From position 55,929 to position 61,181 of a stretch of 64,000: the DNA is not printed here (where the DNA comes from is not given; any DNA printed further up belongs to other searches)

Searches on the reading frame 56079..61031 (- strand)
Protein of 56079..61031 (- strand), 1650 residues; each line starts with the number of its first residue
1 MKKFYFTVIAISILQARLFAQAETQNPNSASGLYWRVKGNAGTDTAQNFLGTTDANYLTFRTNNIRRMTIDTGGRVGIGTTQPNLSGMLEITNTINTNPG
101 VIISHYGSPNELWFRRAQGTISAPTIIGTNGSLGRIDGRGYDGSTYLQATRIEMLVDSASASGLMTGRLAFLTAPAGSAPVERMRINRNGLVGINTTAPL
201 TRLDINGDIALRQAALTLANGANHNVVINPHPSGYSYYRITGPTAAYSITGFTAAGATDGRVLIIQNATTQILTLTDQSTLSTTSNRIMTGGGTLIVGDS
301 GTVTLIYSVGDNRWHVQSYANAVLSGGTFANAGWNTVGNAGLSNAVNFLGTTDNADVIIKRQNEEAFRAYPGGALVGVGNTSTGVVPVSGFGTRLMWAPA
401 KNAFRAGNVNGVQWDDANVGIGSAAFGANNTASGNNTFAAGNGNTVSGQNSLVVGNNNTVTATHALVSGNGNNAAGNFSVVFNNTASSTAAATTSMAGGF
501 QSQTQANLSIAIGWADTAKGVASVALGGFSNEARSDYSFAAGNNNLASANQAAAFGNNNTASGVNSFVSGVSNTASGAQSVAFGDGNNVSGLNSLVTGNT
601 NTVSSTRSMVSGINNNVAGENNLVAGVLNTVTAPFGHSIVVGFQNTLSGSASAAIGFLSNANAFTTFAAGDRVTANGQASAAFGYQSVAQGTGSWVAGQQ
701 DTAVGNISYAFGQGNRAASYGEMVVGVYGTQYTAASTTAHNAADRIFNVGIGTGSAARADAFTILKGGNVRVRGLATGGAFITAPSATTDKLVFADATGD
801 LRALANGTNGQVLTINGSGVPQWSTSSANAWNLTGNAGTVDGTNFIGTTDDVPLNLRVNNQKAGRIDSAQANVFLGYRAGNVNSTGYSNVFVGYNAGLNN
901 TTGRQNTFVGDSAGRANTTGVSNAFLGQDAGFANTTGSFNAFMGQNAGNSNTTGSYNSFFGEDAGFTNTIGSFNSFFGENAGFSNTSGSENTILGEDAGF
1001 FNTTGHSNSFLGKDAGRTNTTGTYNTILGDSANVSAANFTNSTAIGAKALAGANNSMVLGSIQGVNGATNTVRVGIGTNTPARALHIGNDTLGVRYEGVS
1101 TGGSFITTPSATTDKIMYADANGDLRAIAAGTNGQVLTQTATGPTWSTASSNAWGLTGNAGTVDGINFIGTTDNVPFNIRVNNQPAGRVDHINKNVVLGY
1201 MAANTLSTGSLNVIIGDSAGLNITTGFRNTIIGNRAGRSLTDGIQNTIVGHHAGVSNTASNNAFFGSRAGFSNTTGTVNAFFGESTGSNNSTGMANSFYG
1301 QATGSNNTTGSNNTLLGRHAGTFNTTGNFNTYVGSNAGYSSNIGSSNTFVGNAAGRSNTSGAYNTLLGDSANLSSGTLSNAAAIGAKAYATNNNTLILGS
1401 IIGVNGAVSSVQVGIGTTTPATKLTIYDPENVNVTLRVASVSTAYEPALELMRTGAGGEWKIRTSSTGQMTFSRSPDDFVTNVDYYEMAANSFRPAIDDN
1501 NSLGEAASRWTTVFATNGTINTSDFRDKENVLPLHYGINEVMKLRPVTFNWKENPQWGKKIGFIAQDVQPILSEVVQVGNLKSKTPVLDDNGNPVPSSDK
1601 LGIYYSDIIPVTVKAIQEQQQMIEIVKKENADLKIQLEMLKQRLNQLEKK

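Call 9: search_protein_families(library=pfam, proteins=[window:56079-61031:-], max_evalue=0.01)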
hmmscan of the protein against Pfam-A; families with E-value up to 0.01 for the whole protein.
window:56079-61031:- (1650 aa): 3 families
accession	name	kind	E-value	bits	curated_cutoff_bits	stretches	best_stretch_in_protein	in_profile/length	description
PF21300.2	LbR_Ice_bind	-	1e-17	64.4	30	4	541-626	10-97/97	Grass antifreeze beta roll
PF13884.11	Peptidase_S74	-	1.3e-13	51.5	22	1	1523-1576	1-57/58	Chaperone of endosialidase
PF05658.19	YadA_head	-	0.0034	18.2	25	1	561-586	1-26/27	YadA head domain repeat (2 copies)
